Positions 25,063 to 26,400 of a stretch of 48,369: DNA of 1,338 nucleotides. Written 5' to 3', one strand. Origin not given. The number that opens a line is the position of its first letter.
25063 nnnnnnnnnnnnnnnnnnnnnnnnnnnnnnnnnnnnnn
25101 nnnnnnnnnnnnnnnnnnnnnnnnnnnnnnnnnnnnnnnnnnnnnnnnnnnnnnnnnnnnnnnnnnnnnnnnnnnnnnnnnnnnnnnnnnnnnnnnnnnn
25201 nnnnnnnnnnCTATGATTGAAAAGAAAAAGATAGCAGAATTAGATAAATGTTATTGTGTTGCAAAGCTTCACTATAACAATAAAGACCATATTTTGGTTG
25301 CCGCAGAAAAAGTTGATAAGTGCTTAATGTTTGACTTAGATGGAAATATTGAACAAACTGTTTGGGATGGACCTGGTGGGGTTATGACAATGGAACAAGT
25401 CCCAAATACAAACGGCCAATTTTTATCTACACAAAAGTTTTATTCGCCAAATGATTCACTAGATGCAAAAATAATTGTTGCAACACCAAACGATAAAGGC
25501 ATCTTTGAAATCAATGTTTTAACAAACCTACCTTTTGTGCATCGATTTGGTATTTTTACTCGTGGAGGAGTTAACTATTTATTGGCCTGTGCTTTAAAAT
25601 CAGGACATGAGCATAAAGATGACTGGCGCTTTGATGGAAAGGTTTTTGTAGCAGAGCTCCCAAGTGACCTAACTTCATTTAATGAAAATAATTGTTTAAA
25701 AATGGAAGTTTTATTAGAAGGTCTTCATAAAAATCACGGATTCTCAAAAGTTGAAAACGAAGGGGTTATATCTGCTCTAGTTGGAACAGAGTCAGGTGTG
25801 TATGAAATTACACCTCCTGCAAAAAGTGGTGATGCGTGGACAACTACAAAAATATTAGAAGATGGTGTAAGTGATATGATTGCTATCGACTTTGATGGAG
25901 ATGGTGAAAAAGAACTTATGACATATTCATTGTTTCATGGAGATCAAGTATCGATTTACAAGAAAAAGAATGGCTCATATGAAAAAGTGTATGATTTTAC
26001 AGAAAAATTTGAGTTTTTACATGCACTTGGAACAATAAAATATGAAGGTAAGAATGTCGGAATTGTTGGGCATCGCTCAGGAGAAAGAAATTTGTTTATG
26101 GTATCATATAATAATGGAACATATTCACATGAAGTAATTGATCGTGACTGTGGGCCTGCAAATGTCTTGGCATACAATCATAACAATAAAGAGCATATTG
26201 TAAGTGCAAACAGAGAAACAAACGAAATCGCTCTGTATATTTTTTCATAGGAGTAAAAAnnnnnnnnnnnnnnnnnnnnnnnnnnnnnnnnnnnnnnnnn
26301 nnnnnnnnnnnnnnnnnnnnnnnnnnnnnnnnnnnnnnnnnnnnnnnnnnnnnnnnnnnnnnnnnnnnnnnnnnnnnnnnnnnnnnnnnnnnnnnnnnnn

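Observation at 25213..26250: Uncharacterised 345-aa repeat protein sits where ulaD would be expected in an otherwise complete ascorbate-utilisation cluster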

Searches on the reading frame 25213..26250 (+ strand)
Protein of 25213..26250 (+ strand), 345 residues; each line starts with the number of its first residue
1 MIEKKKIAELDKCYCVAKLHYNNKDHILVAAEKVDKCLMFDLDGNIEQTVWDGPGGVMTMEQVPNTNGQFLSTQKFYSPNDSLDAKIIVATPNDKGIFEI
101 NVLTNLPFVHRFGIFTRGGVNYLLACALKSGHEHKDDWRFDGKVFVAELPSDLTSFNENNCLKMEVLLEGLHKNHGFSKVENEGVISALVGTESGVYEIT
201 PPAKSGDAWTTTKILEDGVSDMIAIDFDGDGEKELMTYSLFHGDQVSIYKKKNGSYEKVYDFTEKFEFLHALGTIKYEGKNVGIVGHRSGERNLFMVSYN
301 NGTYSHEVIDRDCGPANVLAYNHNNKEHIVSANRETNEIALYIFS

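Call 3: search_protein_families(library=pfam, proteins=[window:25213-26250:+], max_evalue=0.01)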
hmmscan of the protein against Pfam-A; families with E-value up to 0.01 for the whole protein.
window:25213-26250:+ (345 aa): 0 families

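Call 4: search_protein_families(library=ncbifam, proteins=[window:25213-26250:+], max_evalue=0.01)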
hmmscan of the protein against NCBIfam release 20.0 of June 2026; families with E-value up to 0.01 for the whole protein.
window:25213-26250:+ (345 aa): 0 families

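Call 5: find_homologous_proteins(query=window:25213-26247:+)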
Query window:25213-26247:+ (345 aa): 1786 proteins with E <= 0.001 among 3288 candidates; the best 120 are listed.
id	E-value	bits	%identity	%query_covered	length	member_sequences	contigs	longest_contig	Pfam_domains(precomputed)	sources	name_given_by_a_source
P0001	5.6e-235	797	100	100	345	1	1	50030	-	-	-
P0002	6.4e-171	586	72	99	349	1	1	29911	-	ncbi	-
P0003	6.6e-166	570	69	99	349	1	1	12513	-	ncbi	-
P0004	9.7e-140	484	61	100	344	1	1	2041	-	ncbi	ncbi:MAG: hypothetical protein RR107_07205 [Clostridia bacterium]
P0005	4.7e-129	448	55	99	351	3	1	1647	-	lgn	-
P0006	1.2e-127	444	55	99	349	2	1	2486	-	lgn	-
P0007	9.4e-126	438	54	99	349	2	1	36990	-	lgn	-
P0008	2.7e-125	436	55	100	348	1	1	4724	-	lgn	-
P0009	4.6e-125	435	55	99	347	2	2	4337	-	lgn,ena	-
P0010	5.1e-125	435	55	99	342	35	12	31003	-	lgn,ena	-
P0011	5.6e-125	435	54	100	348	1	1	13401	-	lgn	-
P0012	9.0e-125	434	54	99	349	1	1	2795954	-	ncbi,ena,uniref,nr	ncbi:hypothetical protein [Clostridium sp. JN-1]|uniref:hypothetical protein n=1 Tax=Clostridium sp.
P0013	1.0e-124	434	55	99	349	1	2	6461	-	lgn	-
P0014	1.5e-124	434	55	100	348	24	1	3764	-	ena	-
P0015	1.7e-124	433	54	100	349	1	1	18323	-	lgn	-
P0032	8.5e-123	428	53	99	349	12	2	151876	-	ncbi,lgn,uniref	ncbi:hypothetical protein [Lacrimispora sp.]|uniref:hypothetical protein n=1 Tax=Lacrimispora sp. Ta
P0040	1.5e-122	427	53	99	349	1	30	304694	-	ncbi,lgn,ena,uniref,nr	ncbi:hypothetical protein B5E58_03000 [Tyzzerella sp. An114]|uniref:hypothetical protein n=1 Tax=Tyz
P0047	2.4e-122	426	53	99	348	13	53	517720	-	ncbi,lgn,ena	-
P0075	4.7e-121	422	53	99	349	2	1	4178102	-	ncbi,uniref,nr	ncbi:hypothetical protein [Clostridium sp. Marseille-P2415]|uniref:hypothetical protein n=1 Tax=Clos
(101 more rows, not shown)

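Call 8: find_encoding_contigs(protein=P0012, flank=10000, max_places=3)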
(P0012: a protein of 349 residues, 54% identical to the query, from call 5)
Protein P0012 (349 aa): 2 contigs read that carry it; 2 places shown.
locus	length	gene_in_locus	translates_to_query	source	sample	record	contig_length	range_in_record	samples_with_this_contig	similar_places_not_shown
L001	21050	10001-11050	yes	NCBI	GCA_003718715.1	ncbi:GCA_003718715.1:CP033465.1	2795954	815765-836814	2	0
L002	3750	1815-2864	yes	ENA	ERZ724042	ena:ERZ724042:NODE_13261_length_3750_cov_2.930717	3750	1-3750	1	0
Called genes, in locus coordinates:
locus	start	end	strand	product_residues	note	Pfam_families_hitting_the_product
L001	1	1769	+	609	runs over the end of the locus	PF06480:FtsH_ext, PF00004:AAA, PF07728:AAA_5 (weak), PF20720:nSTAND3 (faint), PF17862:AAA_lid_3, PF01434:Peptidase_M41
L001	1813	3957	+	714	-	PF13361:UvrD_C (faint), PF00580:UvrD-helicase, PF13245:AAA_19, PF13538:UvrD_C_2 (faint)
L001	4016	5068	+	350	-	PF04055:Radical_SAM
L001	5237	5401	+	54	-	PF13451:zf_Tbcl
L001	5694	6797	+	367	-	PF13483:Lactamase_B_3, PF12706:Lactamase_B_2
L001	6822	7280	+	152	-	PF00359:PTS_EIIA_2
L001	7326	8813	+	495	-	PF03611:EIIC-GAT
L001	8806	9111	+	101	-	PF02302:PTS_IIB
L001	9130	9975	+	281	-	PF01261:AP_endonuc_2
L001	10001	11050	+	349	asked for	-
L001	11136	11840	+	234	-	PF00596:Aldolase_II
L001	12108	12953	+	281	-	PF08220:HTH_DeoR, PF08279:HTH_11 (weak), PF00455:DeoRC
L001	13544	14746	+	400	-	PF00696:AA_kinase, PF01842:ACT (faint), PF13840:ACT_7, PF22468:ACT_9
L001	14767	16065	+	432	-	PF00278:Orn_DAP_Arg_deC, PF02784:Orn_Arg_deC_N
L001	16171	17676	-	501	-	PF00370:FGGY_N, PF02782:FGGY_C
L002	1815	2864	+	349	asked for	-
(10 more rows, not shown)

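Call 12: find_related_loci(query=A1, collection=genome_contigs, flank=10000)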
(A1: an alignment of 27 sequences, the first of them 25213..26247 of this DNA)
Query A1 (345 aa) in genome_contigs; peptide patterns used: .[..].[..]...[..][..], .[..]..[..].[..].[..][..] (x = any residue, [..] = any of these).
532 stretches matched a pattern; 500 encode a relative of the query (tblastn E <= 1e-3); the best 80 are kept; 80 distinct loci.
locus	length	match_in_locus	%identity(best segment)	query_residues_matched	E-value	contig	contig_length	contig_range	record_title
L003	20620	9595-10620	72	1-342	1e-174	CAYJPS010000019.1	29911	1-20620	MAG TPA_asm: uncultured Treponemataceae bacterium isolate ERP123703_co5_165 genome assembly, contig: NODE_686_length_299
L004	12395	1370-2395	69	1-342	3e-169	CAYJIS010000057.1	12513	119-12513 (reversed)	MAG TPA_asm: uncultured Treponemataceae bacterium isolate ERP123703_co3_159 genome assembly, contig: NODE_6192_length_12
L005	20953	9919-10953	57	2-344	1e-133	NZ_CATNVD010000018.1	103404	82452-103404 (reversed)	Parablautia sp. Marseille-Q6255 contig00018, whole genome shotgun sequence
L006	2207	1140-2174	56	2-345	1e-136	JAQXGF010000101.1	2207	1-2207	MAG: Lachnospiraceae bacterium isolate SUG1168 k141_5871536, whole genome shotgun sequence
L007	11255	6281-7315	55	2-344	9e-129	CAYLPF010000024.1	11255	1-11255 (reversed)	MAG TPA_asm: uncultured Lachnospiraceae bacterium isolate SRP222994_co1_262 genome assembly, contig: NODE_12227_length_1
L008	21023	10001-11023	55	2-342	1e-128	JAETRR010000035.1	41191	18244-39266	MAG: Lachnoclostridium sp. isolate S30_Bin3 scaffold_976, whole genome shotgun sequence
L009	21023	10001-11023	55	2-342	1e-128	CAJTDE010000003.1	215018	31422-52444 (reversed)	Clostridia bacterium isolate B52_52_BC_H genome assembly, contig: MGBC000113.3, whole genome shotgun sequence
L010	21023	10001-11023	54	2-342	6e-128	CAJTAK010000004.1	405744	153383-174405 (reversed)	Clostridia bacterium isolate A46_38.BP.DSS genome assembly, contig: MGBC000058.4, whole genome shotgun sequence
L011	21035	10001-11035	54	2-344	4e-128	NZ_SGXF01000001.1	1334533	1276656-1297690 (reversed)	Cuneatibacter caecimuris strain DSM 29486 Ga0310506_101, whole genome shotgun sequence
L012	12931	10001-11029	55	2-342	2e-127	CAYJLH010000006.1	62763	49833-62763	MAG TPA_asm: uncultured Oscillospiraceae bacterium isolate ERP123703_co4_52 genome assembly, contig: NODE_142_length_627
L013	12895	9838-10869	53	1-344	7e-127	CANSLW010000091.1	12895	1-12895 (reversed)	MAG TPA_asm: uncultured Dorea sp. isolate SRR13921778_bin.33_metawrap_v1.3_MAG genome assembly, contig: NODE.5148_length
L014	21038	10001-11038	54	2-345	5e-127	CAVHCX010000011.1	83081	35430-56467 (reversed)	Clostridium sp. CAG:343 isolate H07654-L1_cleanbin_000004 genome assembly, contig: Spades_H07654-L1_contig_126, whole ge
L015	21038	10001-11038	54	2-345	4e-127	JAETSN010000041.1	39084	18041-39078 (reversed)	MAG: [Clostridium] symbiosum isolate S32_Bin7 scaffold_1099, whole genome shotgun sequence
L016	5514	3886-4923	53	2-345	3e-127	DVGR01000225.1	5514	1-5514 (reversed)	MAG TPA_asm: Candidatus Choladousia intestinigallinarum isolate ChiBcec11-13528 ChiBcec11__C194980_L5514_SRR6323233, who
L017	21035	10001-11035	53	2-344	9e-127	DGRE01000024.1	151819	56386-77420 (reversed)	MAG TPA_asm: Hungatella sp. UBA4396 UBA4396_contig_310, whole genome shotgun sequence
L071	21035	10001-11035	53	2-344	4e-123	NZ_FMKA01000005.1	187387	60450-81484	Anaerobium acetethylicum strain GluBS11, whole genome shotgun sequence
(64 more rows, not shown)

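Call 17: predict_structure(alignment_id=A1)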
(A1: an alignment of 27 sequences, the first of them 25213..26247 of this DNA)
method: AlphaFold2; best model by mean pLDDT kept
length: 345 residues; sequences in the alignment: 27
mean_pLDDT: 93.6   pTM: 0.91
mean pLDDT of the five models: 93.6, 93.5, 92.6, 89.7, 89.1
residues with pLDDT >= 90: 303; 70-90: 31; 50-70: 8; < 50: 3
segments of 3 or more residues with pLDDT < 50: none
pLDDT, mean of each block of 10 residues (from residue 1): 94 96 98 94 97 94 97 89 93 95 95 97 89 52 93 94 95 89 95 95 97 96 96 96 94 94 96 94 97 97 96 97 95 97 94
secondary structure, 60 per line:
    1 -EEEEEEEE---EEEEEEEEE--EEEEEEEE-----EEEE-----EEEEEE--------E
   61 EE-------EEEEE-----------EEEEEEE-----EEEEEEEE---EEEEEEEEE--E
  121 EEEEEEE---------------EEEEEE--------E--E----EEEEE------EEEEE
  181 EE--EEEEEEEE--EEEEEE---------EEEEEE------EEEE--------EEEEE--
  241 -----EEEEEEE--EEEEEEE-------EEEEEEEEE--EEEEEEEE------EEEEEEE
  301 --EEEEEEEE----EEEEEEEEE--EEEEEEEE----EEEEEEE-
elements in order: E2-9 E13-21 E24-31 E37-40 E46-51 E60-62 E70-74 E86-92 E98-105 E109-117 E120-127 E143-148 E165-169 E176-182 E185-192 E195-200 E210-215 E222-225 E234-238 E246-252 E255-261 E269-277 E280-287 E294-300 E303-310 E315-323 E326-333 E338-344

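Call 20: search_protein_families(library=pfam, proteins=[L003:5748-6908:+, L003:7147-8256:-, L003:8521-9492:+, L003:10695-12005:+, L003:11998-12513:+, L003:12532-13956:+, L003:14082-15452:-, L003:15862-16836:+, L003:3212-4534:+, L003:4552-5220:+], max_evalue=0.001)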
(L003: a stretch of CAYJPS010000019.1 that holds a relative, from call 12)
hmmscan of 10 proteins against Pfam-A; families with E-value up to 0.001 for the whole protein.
L003:5748-6908:+ (386 aa): 0 families

L003:7147-8256:- (369 aa): 11 families
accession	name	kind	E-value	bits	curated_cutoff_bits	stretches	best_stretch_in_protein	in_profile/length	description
PF04015.17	DUF362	-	8.7e-51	173.3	24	1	39-238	1-199/200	Domain of unknown function (DUF362)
PF12837.12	Fer4_6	-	6.4e-08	32.6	25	1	317-334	5-22/24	4Fe-4S binding domain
PF12838.12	Fer4_7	-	7.2e-08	33.2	27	1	320-363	1-52/52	4Fe-4S dicluster domain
PF00037.32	Fer4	-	1.9e-07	31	21.1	1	319-336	6-23/24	4Fe-4S binding domain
PF13237.11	Fer4_10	-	5.4e-07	29.9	25.5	1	317-360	5-53/53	4Fe-4S dicluster domain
PF14697.11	Fer4_21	-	2.4e-06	28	35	1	318-366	5-59/59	4Fe-4S dicluster domain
PF13187.11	Fer4_9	-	4.1e-05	24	27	1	320-364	1-52/52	4Fe-4S dicluster domain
PF12797.12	Fer4_2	-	0.0001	22.5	24.5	1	319-333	8-22/22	4Fe-4S binding domain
PF13183.11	Fer4_8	-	0.00013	22.9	27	0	317-335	50-68/68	4Fe-4S dicluster domain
PF13484.11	Fer4_16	-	0.00021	22.4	30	0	320-339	1-20/66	4Fe-4S double cluster binding domain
PF12798.12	Fer4_3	-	0.00026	22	27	0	321-334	1-14/15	4Fe-4S binding domain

L003:8521-9492:+ (323 aa): 7 families
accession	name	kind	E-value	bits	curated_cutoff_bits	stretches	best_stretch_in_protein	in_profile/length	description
PF05448.18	AXE1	-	2.4e-113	378.6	21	1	1-319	1-317/321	Acetyl xylan esterase (AXE1)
PF00326.27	Peptidase_S9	-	3.5e-15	56.5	22.6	1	154-308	42-190/213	Prolyl oligopeptidase family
PF12146.15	Hydrolase_4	-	8.5e-10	38.8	27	1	256-308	182-235/239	Serine aminopeptidase, S33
PF02129.25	Peptidase_S15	-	2.3e-08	34.5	23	0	66-214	2-134/262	X-Pro dipeptidyl-peptidase (S15 family)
PF01738.24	DLH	-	5.5e-07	29.8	21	1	75-246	7-161/217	Dienelactone hydrolase family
PF00561.26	Abhydrolase_1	-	8.4e-06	26.1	25.8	1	84-242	1-130/245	alpha/beta hydrolase fold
PF12740.14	PETase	-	5.5e-05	23.1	28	0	170-210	119-159/263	PET hydrolase-like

L003:10695-12005:+ (436 aa): 5 families
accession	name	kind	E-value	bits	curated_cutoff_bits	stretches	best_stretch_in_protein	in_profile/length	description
PF07885.22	Ion_trans_2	-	7.3e-17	61.5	22.5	1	60-139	4-78/79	Ion channel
PF22614.2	Slo-like_RCK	-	8.9e-14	51.6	24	1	155-269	2-117/119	Calcium-activated potassium channel slowpoke-like RCK domain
PF00520.37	Ion_trans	-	7.1e-09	35.7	25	1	54-132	132-227/241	Ion transport protein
PF02254.24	TrkA_N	-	3.8e-08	34.1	23.8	1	160-292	2-115/116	TrkA-N domain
PF00060.32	Lig_chan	-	4.4e-05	23.8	30.8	1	59-143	8-99/146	Ligand-gated ion channel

L003:11998-12513:+ (171 aa): 1 family
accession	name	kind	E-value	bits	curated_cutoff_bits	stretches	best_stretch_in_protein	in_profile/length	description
PF00027.35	cNMP_binding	-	3.2e-17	62.7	27.5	1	41-129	2-88/89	Cyclic nucleotide-binding domain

L003:12532-13956:+ (474 aa): 2 families
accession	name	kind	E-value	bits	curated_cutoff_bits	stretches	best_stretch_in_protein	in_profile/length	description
PF00206.25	Lyase_1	-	3e-37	129.1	27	1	46-305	32-304/312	Lyase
PF08328.16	ASL_C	-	5.6e-14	52.6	35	1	324-438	1-109/115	Adenylosuccinate lyase C-terminal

L003:14082-15452:- (456 aa): 1 family
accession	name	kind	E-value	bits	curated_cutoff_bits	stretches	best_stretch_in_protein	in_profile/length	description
PF01554.23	MatE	-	4.6e-46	156.9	24.9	2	27-187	1-161/161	MatE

L003:15862-16836:+ (324 aa): 1 family
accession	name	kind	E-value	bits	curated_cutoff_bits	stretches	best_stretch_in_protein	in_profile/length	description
PF13539.11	Peptidase_M15_4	-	6.5e-20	71.9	25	1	232-310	1-70/70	D-alanyl-D-alanine carboxypeptidase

L003:3212-4534:+ (440 aa): 1 family
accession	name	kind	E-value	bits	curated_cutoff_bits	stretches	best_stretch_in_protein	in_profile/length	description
PF03382.20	DUF285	-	2.5e-41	140.6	25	2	209-326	2-112/120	Mycoplasma protein of unknown function, DUF285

L003:4552-5220:+ (222 aa): 1 family
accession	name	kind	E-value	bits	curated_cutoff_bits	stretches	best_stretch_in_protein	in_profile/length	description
PF04773.18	FecR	-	5.5e-10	40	24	1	54-137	3-83/97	FecR protein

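Call 21: fold_search(model_id=the predicted structure, library=pdb)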
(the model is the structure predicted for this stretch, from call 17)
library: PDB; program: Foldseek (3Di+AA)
matches with E <= 10: 1562; with E <= 0.001: 822
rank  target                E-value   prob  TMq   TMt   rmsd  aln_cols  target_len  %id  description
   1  9kzc_B                5.1e-11  1.00  0.69  0.72   4.6       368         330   10  Cryo-EM structure of the LGI1 LRR-LGI1 EPTP-ADAM22 ECD complex (released 2025-06-25)
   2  5y2z_H                2.7e-10  1.00  0.70  0.73   4.4       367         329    9  Crystal structure of human LGI1 EPTP-ADAM22 complex (released 2018-05-02)
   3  5y31_B                5.9e-10  1.00  0.69  0.49   4.5       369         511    9  Crystal structure of human LGI1-ADAM22 complex (released 2018-05-02)
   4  5y2z_B                1.1e-09  1.00  0.69  0.72   4.6       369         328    9  Crystal structure of human LGI1 EPTP-ADAM22 complex (released 2018-05-02)
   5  8hq2_D                1.3e-09  1.00  0.70  0.49   4.6       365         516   10  Crystal structure of human ADAM22 in complex with human LGI1 mutant (released 2023-12-13)
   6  4a7z                  6.6e-09  1.00  0.79  0.33   4.2       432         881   12  Complex of bifunctional aldos-2-ulose dehydratase with the reaction intermediate ascopyrone M (released 2012-03-21)
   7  8y6b_D                8.4e-09  1.00  0.72  0.50   4.3       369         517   10  Structure of human LGI1-ADAM22 complex in space group P212121 (released 2024-02-14)
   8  4a7y                  9.2e-09  1.00  0.78  0.33   4.5       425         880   11  Active site metal depleted aldos-2-ulose dehydratase (released 2012-03-21)
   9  4a7k                  1.0e-08  1.00  0.80  0.34   4.0       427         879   11  Bifunctional Aldos-2-ulose dehydratase (released 2012-03-21)
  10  8hpy_D                1.3e-08  1.00  0.71  0.50   4.4       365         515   10  Crystal structure of human LGI1-ADAM22 complex (released 2023-12-13)
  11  9van_B                2.0e-07  1.00  0.59  0.54   5.6       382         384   10  Cryo-EM structure of human full length KICSTOR complex (state 2) (released 2025-11-12)
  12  6cvz_C                2.4e-07  1.00  0.65  0.67   5.2       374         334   11  Crystal structure of the WD40-repeat of RFWD3 (released 2018-06-27)
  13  3amr                  2.4e-07  1.00  0.48  0.48   8.1       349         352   12  Crystal Structures of Bacillus subtilis Alkaline Phytase in Complex with Ca2+, Co2+, Ni2+, Mg2+ and myo-Inositol Hexasul (released 2011-04-13)
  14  9v6e_B                2.5e-07  1.00  0.61  0.56   5.5       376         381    9  Cryo-EM structure of human full length KICSTOR complex (state 1) (released 2025-11-12)
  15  3v7d_D                2.6e-07  1.00  0.55  0.45   7.2       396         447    9  Crystal Structure of ScSkp1-ScCdc4-pSic1 peptide complex (released 2012-05-02)
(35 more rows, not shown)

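Call 28: search_solved_structures(query=A1, max_evalue=10, show_alignments=3)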
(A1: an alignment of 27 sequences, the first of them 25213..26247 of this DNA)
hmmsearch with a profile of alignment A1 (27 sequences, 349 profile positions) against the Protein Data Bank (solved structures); distinct sequences matched with E-value up to 10: 6.
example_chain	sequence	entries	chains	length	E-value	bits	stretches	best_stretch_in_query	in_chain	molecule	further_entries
1jxs_A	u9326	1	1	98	0.52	12.4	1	157-191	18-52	interleukin enhancer binding factor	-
2c6y_A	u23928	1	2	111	0.66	12.1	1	157-191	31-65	FORKHEAD BOX PROTEIN K2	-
3mc3_A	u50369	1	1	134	0.71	12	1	107-143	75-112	DsrE/DsrF-like family protein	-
2noj_B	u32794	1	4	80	0.82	11.8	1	252-309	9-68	Efb homologous protein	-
4qs9_A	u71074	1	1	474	2.2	10.3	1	171-233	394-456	Hexokinase-1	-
4qs7_A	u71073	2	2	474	2.2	10.3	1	171-233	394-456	Hexokinase-1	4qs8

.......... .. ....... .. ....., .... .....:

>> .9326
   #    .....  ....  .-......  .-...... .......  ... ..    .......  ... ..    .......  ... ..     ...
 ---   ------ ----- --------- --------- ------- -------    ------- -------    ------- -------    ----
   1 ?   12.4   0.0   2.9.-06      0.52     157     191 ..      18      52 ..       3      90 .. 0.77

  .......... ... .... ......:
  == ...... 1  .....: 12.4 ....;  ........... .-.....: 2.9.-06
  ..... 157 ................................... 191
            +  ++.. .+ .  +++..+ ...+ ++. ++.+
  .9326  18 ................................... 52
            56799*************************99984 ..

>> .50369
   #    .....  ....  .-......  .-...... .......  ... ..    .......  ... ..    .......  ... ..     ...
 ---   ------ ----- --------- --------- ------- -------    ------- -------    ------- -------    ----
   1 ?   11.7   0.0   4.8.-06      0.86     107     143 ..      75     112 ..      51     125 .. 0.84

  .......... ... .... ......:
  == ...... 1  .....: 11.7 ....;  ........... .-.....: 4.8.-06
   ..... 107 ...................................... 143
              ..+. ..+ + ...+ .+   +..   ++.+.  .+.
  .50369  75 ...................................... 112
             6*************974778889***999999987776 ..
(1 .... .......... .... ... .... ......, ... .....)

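Call 37: search_protein_representatives(alignment_id=A1)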
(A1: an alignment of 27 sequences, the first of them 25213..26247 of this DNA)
Query: 27 sequences, 349 profile positions. Proteins with E-value up to 0.001 (for the whole library): 905; up to 1e-10: 588; up to 1e-30: 329. The best 150 are listed.
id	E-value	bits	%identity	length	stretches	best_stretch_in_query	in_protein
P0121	1.1e-184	629.7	-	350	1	1-348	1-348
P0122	4.3e-146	502.7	-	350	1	1-348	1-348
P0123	3.8e-142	489.8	-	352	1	1-348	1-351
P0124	2.0e-135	467.6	-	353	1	1-348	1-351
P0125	3.5e-128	443.9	-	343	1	1-347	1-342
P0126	3.0e-126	437.5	-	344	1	1-346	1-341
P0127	4.3e-125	433.7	-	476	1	3-346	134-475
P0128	1.6e-121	421.9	-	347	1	2-348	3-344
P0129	7.2e-121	419.8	-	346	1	1-348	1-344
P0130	8.6e-121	419.5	-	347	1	1-348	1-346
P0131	2.1e-117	408.4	-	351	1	1-347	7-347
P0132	3.9e-117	407.5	-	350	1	1-348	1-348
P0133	1.8e-116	405.3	-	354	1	1-348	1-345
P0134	6.7e-116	403.4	-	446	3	94-254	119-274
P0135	1.8e-115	402.1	-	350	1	2-347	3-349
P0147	3.8e-103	361.5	-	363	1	1-347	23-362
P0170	1.2e-84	300.7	-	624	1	1-348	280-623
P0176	1.7e-82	293.6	-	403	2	99-348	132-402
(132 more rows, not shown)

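Call 38: search_protein_families(library=pfam, proteins=[P0170, P0127, P0134, P0176, P0147], max_evalue=0.001)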
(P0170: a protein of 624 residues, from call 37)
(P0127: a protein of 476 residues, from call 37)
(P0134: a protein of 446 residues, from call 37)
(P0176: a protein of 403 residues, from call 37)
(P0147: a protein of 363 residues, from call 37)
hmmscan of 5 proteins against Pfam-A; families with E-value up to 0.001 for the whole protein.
P0170 (624 aa): 4 families
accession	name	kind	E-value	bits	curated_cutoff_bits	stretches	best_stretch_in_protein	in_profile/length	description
PF08282.18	Hydrolase_3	-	5.3e-59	200.5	20.9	1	10-270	1-255/255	haloacid dehalogenase-like hydrolase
PF05116.19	S6PP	-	1.7e-13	51.1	20.3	1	180-261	143-224/247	Sucrose-6F-phosphate phosphohydrolase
PF00702.32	Hydrolase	-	1.2e-05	26.2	26.4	0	202-237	155-190/191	haloacid dehalogenase-like hydrolase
PF12710.13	HAD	-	0.00085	20.2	27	0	25-71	86-131/189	haloacid dehalogenase-like hydrolase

P0127 (476 aa): 1 family
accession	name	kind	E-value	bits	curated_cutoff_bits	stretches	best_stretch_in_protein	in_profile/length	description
PF01839.29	FG-GAP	-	0.00084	19.6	22.1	0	351-381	3-35/37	FG-GAP repeat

P0134 (446 aa): 0 families

P0176 (403 aa): 0 families

P0147 (363 aa): 0 families

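Call 41: search_protein_families(library=pfam, proteins=[L005:10986-11705:+, L011:11035-12000:+], max_evalue=0.01)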
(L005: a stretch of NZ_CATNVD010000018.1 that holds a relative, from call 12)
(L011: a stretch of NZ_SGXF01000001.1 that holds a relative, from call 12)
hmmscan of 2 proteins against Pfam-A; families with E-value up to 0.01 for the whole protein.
L005:10986-11705:+ (239 aa): 4 families
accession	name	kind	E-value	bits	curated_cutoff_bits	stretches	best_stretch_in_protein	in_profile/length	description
PF00702.32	Hydrolase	-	8.1e-24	85.5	26.4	1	2-196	1-191/191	haloacid dehalogenase-like hydrolase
PF13419.12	HAD_2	-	5.2e-21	76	23.8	1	5-200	1-176/178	Haloacid dehalogenase-like hydrolase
PF13242.12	Hydrolase_like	-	3.2e-10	40.2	22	1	157-202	3-48/75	HAD-hyrolase-like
PF09419.16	PGP_phosphatase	-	0.0018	18.3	20.4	0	174-203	135-164/168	Mitochondrial PGP phosphatase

L011:11035-12000:+ (322 aa): 1 family
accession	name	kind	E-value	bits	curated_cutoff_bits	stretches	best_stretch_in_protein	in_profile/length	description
PF00370.27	FGGY_N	-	1.6e-58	198.7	28.8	1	11-253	2-245/245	FGGY family of carbohydrate kinases, N-terminal domain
